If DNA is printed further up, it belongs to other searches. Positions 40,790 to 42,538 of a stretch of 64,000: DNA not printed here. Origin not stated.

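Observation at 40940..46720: Five-gene operon for a polyprenyl-phosphate-linked pentose (arabinose-like or aminopentose) donor, with an unusual class-III aminotransferase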

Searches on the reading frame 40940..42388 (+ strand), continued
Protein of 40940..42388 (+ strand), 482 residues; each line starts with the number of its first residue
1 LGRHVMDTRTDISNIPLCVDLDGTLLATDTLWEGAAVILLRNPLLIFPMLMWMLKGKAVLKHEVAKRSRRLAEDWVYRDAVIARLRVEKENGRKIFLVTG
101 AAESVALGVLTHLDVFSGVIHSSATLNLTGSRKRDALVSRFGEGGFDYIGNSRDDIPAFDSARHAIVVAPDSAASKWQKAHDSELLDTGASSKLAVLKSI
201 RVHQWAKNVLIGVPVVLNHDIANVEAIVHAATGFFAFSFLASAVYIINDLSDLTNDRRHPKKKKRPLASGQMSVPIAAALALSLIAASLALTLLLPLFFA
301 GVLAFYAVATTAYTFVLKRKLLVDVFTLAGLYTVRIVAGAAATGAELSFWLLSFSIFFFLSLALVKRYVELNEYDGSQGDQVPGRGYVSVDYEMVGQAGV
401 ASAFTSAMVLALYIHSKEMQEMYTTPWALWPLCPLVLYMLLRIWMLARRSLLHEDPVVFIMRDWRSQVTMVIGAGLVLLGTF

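Call 28: search_dna_similar(query=window:40940-42388:+, collection=plasmids, mode=protein, max_rows=40, max_evalue=1e-8)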
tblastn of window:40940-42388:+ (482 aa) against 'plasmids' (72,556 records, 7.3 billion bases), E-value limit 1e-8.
Records with a match: 93; places in all: 93; records where one place covers at least 80% of the query: 79.
Best place of each record, by identity: <60% 93.
By first word of the organism name: Rhizobium 36; Sinorhizobium 5; Azospirillum 4; Vibrio 3; Burkholderia 3; Cereibacter 3; Sphingomonadaceae 3; Salipiger 3; Mesorhizobium 3; Leisingera 2; and 22 more.
By predicted mobility (MOB-suite, as given by PLSDB): non-mobilizable 63; conjugative 21; mobilizable 9.
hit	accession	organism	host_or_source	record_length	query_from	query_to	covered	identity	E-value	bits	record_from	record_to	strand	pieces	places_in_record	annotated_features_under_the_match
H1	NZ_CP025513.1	Neorhizobium sp. SOG26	Oryza glumipatula,Whole ...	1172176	2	479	99%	50.1%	4e-105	351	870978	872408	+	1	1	none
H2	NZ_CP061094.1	Roseomonas marmotae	Marmota himalayana,pure culture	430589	14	466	94%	40.6%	5e-60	220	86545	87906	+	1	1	UbiA family prenyltransferase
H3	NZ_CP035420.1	Leisingera sp. NJS204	cell culture,Marine Biofilm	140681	8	472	96%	39.0%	1e-55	207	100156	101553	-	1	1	UbiA family prenyltransferase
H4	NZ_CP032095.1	Vibrio alfacsensis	Solea senegalensis,whole ...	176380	1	477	99%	37.7%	2e-60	221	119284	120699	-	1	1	UbiA family prenyltransferase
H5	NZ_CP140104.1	Vibrio alfacsensis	Scophthalmus maximus,intestinal tract ...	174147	1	477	99%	37.7%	4e-60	220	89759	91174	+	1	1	UbiA family prenyltransferase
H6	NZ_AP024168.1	Vibrio alfacsensis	-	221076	1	477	99%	37.7%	7e-60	220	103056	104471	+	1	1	UbiA family prenyltransferase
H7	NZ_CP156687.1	Burkholderia stagnalis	Bacterial cells,soils collected in ...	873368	33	463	89%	41.6%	5e-58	214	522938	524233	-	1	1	UbiA family prenyltransferase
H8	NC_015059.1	Granulicella tundricola MP5ACTX9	-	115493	8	478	89%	41.6%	6e-31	213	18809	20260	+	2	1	UbiA family prenyltransferase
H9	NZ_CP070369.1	Paracoccus methylovorus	whole organism,grassland soil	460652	13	474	96%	38.2%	3e-59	218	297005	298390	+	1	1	UbiA family prenyltransferase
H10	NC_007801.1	Jannaschia sp. CCS1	-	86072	47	482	90%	39.9%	6e-63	228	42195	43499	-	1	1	UbiA family prenyltransferase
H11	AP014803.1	Rhodovulum sulfidophilum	-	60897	55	482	89%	40.5%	8e-64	231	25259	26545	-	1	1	prenyltransferase family protein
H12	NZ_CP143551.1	Burkholderia multivorans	Homo sapiens,bronchoalveolar lavage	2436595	3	463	96%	37.4%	2e-50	192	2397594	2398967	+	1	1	none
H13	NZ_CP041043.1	Paracoccus sp. AK26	pure culture,Hexachlorocyclohexane ...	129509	33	480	93%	38.5%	2e-61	224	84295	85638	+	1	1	UbiA family prenyltransferase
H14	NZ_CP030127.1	Indioceanicola profundi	sediment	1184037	7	468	96%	37.3%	8e-45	176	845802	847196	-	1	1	none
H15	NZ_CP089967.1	Cereibacter azotoformans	Owen's River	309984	53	480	89%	40.0%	1e-56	210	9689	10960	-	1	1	UbiA family prenyltransferase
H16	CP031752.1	Cereibacter sphaeroides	cell culture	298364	53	479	89%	39.7%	2e-55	207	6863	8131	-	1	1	UbiA family prenyltransferase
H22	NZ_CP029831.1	Azospirillum ramasamyi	single cell,Cow dung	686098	51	480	89%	39.1%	2e-63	230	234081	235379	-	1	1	UbiA family prenyltransferase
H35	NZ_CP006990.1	Rhizobium etli bv. mimosae str. IE4771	Phaseolus vulgaris,whole organism,nodule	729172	33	470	91%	36.8%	2e-56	209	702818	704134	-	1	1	UbiA family prenyltransferase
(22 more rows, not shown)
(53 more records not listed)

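Call 29: get_annotated_region(hit=H1, flank=9000)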
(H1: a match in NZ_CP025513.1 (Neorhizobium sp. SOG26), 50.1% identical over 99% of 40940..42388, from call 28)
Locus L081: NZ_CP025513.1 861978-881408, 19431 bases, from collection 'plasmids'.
description: Neorhizobium sp. SOG26 plasmid unnamed2, complete sequence
organism: Neorhizobium sp. SOG26 (NCBI taxid 2060726)
taxonomy: Bacteria; Pseudomonadota; Alphaproteobacteria; Hyphomicrobiales; Rhizobiaceae; Neorhizobium; Neorhizobium sp. SOG26
host: -; source: Oryza glumipatula,Whole organism,Seeds,Seeds; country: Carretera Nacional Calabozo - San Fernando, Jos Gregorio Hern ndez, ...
typing (MOB-suite, as given by PLSDB): non-mobilizable
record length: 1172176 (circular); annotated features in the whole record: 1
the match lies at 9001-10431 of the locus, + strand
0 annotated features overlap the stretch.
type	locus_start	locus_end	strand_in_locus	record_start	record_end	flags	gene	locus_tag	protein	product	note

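Call 30: get_annotated_region(hit=H4, flank=9000)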
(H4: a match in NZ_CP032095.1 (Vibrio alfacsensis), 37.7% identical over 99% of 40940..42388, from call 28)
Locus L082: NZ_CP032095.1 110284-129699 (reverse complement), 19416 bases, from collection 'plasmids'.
description: Vibrio alfacsensis strain CAIM 1831 plasmid pVa1, complete sequence
organism: Vibrio alfacsensis (NCBI taxid 1074311)
taxonomy: Bacteria; Pseudomonadota; Gammaproteobacteria; Vibrionales; Vibrionaceae; Vibrio; Vibrio alfacsensis
host: -; source: Solea senegalensis,whole organism,Gill,gill; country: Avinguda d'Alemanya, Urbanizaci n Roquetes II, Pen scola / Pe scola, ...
typing (MOB-suite, as given by PLSDB): non-mobilizable
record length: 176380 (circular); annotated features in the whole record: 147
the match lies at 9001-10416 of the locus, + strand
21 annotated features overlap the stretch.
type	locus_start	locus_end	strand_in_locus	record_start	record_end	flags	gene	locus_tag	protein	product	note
CDS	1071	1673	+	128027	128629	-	-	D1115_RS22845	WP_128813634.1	hypothetical protein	-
CDS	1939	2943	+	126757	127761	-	-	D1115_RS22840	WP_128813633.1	tyrosine-type recombinase/integrase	GO:0015074 - DNA integration [Evidence IEA]; GO:0006310 - DNA recombination [Evidence IEA]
CDS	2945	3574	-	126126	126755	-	-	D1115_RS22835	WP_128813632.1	O-antigen ligase family protein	-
CDS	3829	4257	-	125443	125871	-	-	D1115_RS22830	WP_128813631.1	DUF5935 domain-containing protein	-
CDS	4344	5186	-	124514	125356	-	-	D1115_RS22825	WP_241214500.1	glycosyltransferase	-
CDS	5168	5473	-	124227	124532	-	-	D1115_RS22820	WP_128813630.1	hypothetical protein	-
CDS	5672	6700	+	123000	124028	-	-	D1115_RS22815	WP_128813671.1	dehydrogenase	-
CDS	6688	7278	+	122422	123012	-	-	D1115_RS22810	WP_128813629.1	D-sedoheptulose 7-phosphate isomerase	-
CDS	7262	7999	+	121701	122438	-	-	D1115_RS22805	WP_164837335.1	nucleotidyltransferase family protein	-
CDS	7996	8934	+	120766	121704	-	-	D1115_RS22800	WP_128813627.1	hypothetical protein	-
CDS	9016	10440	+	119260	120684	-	-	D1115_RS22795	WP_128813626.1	UbiA family prenyltransferase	-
CDS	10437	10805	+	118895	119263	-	-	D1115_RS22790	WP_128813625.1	EamA family transporter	-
CDS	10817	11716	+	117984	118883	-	-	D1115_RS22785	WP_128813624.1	hypothetical protein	-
CDS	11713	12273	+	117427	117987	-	-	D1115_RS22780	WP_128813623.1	hypothetical protein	-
CDS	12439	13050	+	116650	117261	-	-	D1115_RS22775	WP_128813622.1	hypothetical protein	-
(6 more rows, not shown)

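Call 31: get_annotated_region(hit=H35, flank=9000)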
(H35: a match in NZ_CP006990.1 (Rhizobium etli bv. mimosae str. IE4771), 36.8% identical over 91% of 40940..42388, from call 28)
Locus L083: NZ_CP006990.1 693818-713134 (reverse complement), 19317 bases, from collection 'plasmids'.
description: Rhizobium etli bv. mimosae str. IE4771 plasmid pRetIE4771d, complete sequence
organism: Rhizobium etli bv. mimosae str. IE4771 (NCBI taxid 1432050)
taxonomy: Bacteria; Pseudomonadota; Alphaproteobacteria; Hyphomicrobiales; Rhizobiaceae; Rhizobium; Rhizobium etli; Rhizobium etli bv. mimosae str. IE4771
host: -; source: Phaseolus vulgaris,whole organism,nodule; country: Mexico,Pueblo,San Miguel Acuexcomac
typing (MOB-suite, as given by PLSDB): non-mobilizable
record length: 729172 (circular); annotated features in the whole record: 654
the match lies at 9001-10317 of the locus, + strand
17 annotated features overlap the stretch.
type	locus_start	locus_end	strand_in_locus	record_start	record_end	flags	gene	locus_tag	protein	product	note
CDS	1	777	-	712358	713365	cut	-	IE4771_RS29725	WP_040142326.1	DUF3618 domain-containing protein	-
CDS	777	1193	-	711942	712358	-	-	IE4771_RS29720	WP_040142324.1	phage holin family protein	-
CDS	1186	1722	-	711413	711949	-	-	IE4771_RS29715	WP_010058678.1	hypothetical protein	-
CDS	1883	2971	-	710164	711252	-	dinB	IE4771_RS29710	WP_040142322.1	DNA polymerase IV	GO:0006281 - DNA repair [Evidence IEA]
CDS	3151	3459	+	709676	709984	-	-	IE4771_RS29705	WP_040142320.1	hypothetical protein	-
CDS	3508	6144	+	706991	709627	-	ligD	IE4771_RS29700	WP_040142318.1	DNA ligase D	GO:0006303 - double-strand break repair via nonhomologous end joining [Evidence IEA]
CDS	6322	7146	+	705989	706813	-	-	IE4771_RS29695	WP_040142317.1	SIR2 family protein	-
CDS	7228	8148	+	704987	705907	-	-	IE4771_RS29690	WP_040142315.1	NAD(P)/FAD-dependent oxidoreductase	-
CDS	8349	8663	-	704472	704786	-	-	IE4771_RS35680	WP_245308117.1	hypothetical protein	-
CDS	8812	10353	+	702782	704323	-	-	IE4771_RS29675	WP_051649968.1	UbiA family prenyltransferase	-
CDS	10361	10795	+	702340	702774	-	-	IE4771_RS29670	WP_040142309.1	GtrA family protein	-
CDS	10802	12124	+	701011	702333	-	-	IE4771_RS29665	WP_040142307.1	FAD-binding oxidoreductase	-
CDS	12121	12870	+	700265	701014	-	-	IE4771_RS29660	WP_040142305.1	SDR family oxidoreductase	-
CDS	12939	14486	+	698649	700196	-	-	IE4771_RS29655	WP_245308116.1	hypothetical protein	-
CDS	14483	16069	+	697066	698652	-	-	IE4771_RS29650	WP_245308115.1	hypothetical protein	-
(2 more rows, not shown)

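Call 32: get_annotated_region(hit=H16, flank=9000)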
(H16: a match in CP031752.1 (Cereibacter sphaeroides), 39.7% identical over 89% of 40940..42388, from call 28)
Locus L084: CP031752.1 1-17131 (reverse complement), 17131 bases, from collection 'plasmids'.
description: Cereibacter sphaeroides strain EBL0706 plasmid p.A, complete sequence
organism: Cereibacter sphaeroides (NCBI taxid 1063)
taxonomy: Bacteria; Pseudomonadota; Alphaproteobacteria; Rhodobacterales; Paracoccaceae; Cereibacter; Cereibacter sphaeroides
host: -; source: cell culture; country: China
typing (MOB-suite, as given by PLSDB): non-mobilizable; replicon rep_cluster_252
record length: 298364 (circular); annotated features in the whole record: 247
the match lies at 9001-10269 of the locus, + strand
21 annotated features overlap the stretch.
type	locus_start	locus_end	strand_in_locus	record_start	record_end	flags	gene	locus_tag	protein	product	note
CDS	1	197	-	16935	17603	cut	-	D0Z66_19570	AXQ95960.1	cytochrome C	-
CDS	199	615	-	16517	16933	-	-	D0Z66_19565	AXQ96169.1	nitrate reductase cytochrome c-type subunit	-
CDS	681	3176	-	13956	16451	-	napA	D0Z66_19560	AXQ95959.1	periplasmic nitrate reductase subunit alpha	-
CDS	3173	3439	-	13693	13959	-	-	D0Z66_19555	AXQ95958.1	F420 reductase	-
CDS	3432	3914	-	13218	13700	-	napF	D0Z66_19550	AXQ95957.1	ferredoxin-type protein NapF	-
CDS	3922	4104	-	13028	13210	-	napE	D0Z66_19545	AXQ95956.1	periplasmic nitrate reductase, NapE protein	-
CDS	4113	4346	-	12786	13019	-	-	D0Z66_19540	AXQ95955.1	nitrate reductase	-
CDS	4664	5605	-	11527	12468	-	-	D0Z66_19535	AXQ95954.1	nitrate reductase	-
CDS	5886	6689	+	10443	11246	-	-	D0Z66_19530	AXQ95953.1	glycosyl transferase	-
CDS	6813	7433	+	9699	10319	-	-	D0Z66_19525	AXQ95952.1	class I SAM-dependent methyltransferase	-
CDS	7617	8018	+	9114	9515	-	-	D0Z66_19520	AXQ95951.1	hypothetical protein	-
CDS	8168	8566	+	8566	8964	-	-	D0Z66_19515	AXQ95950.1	hypothetical protein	-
CDS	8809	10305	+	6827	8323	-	-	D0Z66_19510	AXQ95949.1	UbiA family prenyltransferase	-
CDS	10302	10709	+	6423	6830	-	-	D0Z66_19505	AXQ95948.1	GtrA family protein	-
CDS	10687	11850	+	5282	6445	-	-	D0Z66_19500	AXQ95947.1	hypothetical protein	-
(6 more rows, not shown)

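Call 57: search_protein_families(library=pfam, proteins=[L078:7345-9846:+, L078:15831-17015:+, L060:15959-17872:+, L066:15767-17590:-, L005:4259-5818:-, L083:12867-14486:+, L084:13900-15492:+, L081:3751-5073:+, L081:6150-7532:-], max_evalue=0.01)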
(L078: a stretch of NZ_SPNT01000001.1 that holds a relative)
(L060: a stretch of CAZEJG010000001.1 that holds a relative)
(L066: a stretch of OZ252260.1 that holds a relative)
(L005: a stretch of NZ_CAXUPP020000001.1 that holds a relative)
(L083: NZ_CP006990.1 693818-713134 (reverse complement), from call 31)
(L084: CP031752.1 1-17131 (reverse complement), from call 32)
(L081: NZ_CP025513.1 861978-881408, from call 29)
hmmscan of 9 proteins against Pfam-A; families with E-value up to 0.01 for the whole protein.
L078:7345-9846:+ (833 aa): 3 families
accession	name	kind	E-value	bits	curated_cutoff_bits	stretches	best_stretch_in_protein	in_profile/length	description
PF00924.24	MS_channel_2nd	-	2.3e-23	82.5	20.2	1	629-696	1-68/68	Mechanosensitive ion channel, beta-domain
PF21082.3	MS_channel_3rd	-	5.2e-17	62.5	21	1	704-786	2-88/88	Mechanosensitive ion channel MscS, C-terminal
PF12607.13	DUF3772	-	0.0046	17.1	25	0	153-183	4-34/63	Protein of unknown function (DUF3772)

L078:15831-17015:+ (394 aa): 0 families

L060:15959-17872:+ (637 aa): 2 families
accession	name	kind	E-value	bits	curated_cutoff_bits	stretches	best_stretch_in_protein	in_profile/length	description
PF02705.21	K_trans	-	5.6e-176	585.9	24.8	1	27-478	1-453/454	K+ potassium transporter integral membrane domain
PF22776.1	K_trans_C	-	5.1e-44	150.2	24.8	1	490-637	2-151/151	K+ potassium transporter C-terminal domain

L066:15767-17590:- (607 aa): 0 families

L005:4259-5818:- (519 aa): 3 families
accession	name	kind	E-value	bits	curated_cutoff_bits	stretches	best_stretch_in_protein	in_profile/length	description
PF07690.21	MFS_1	-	1.6e-46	159.2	33.4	1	30-417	5-346/347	Major Facilitator Superfamily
PF00083.30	Sugar_tr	-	2e-06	27.4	22.3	1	70-199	61-193/452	Sugar (and other) transporter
PF03137.26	OATP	-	0.00098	18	25.8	1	109-173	133-196/545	Organic Anion Transporter Polypeptide (OATP) family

L083:12867-14486:+ (539 aa): 0 families

L084:13900-15492:+ (530 aa): 1 family
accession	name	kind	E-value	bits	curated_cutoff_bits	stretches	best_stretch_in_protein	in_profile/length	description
PF09913.15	DUF2142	-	0.003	16.8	30.1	1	167-306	131-262/395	Predicted membrane protein (DUF2142)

L081:3751-5073:+ (440 aa): 0 families

L081:6150-7532:- (460 aa): 2 families
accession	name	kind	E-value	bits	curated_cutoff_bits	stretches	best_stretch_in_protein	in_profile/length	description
PF04932.20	Wzy_C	-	6.1e-17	62.2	31.7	1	233-375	3-148/149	O-Antigen ligase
PF14897.12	EpsG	-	0.0035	17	30.1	1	77-179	215-314/326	EpsG family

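Call 60: search_solved_structures(query=A2, max_evalue=10)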
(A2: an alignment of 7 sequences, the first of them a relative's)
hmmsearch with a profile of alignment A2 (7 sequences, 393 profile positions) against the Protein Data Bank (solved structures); distinct sequences matched with E-value up to 10: 0.

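Call 61: search_protein_families(library=pfam, proteins=[L078:15831-17015:+, L062:15835-17013:+, L066:15767-17590:-, L064:15089-16966:-, L053:15888-17480:-], max_evalue=10)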
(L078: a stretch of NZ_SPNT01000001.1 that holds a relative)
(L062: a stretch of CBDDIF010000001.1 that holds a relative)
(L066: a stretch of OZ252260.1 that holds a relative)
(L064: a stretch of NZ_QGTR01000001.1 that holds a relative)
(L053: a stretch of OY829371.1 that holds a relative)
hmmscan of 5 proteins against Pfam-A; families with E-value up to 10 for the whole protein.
L078:15831-17015:+ (394 aa): 0 families

L062:15835-17013:+ (393 aa): 0 families

L066:15767-17590:- (607 aa): 0 families

L064:15089-16966:- (625 aa): 1 family
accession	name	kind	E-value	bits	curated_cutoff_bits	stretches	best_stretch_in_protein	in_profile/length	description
PF16262.11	DUF4916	-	0.23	11.5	27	1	186-226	81-121/170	Domain of unknown function (DUF4916)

L053:15888-17480:- (531 aa): 1 family
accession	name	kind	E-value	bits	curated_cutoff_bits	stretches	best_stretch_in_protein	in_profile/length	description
PF16262.11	DUF4916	-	0.1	12.7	27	1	90-129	82-121/170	Domain of unknown function (DUF4916)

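Call 66: find_homologous_proteins(query=A2, max_evalue=0.001)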
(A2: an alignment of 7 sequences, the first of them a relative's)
Query A2 (7 sequences) (394 aa, profile of the alignment): 48 proteins with E <= 0.001 among 8000 candidates.
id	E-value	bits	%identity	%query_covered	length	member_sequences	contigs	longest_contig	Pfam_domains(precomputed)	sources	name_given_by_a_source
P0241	7.1e-233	791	64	96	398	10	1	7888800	-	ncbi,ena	-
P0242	1.2e-227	774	75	98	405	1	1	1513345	-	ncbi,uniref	ncbi:hypothetical protein [Hoeflea sp. TYP-13]|uniref:hypothetical protein n=1 Tax=Hoeflea sp. TYP-1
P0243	1.3e-227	774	65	96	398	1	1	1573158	-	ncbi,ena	-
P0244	5.3e-227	771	68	98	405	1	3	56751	-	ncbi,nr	ncbi:MAG: hypothetical protein GY789_28605 [Hyphomicrobiales bacterium]|nr:hypothetical protein [Hyp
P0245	8.2e-223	758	66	97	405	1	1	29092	-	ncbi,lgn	ncbi:MAG: hypothetical protein AAF724_18720 [Pseudomonadota bacterium]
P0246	1.1e-220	751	66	100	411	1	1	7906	-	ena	-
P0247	3.9e-218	742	66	98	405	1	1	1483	-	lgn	-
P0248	1.5e-217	740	100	100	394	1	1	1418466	-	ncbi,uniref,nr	ncbi:hypothetical protein [Nitratireductor sp. XY-223]|uniref:hypothetical protein n=1 Tax=Nitratire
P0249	2.2e-215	733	66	97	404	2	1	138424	-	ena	-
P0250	7.4e-128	445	48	96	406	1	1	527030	-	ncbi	-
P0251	1.6e-125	437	48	95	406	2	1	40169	-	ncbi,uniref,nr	ncbi:hypothetical protein [Aurantimonas marianensis]|uniref:DUF2029 domain-containing protein n=1 Ta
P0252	7.0e-125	435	47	95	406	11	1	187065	-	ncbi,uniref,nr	ncbi:hypothetical protein [Aurantimonas marina]|uniref:hypothetical protein n=1 Tax=Aurantimonas mar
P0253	3.5e-124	433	47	97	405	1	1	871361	-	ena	-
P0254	2.5e-122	427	45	97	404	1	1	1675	-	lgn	-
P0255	4.3e-122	426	45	97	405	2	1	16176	-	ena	-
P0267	7.3e-113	396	43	95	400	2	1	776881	-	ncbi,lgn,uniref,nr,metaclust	ncbi:hypothetical protein [Aurantimonas sp. Leaf443]|uniref:hypothetical protein n=1 Tax=Aurantimona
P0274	7.6e-93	330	39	96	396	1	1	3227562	-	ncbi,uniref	ncbi:hypothetical protein ABVF61_14550 [Roseibium sp. HPY-6]|uniref:hypothetical protein n=1 Tax=Ros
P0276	1.1e-88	316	41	90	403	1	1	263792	-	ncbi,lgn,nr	ncbi:MAG: hypothetical protein INR68_12585 [Methylobacterium mesophilicum]|nr:hypothetical protein [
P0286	7.4e-54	201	31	87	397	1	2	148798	-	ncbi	-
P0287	2.4e-19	88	29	91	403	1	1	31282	-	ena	-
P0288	3.2e-14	71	28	69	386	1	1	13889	-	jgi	jgi:hypothetical protein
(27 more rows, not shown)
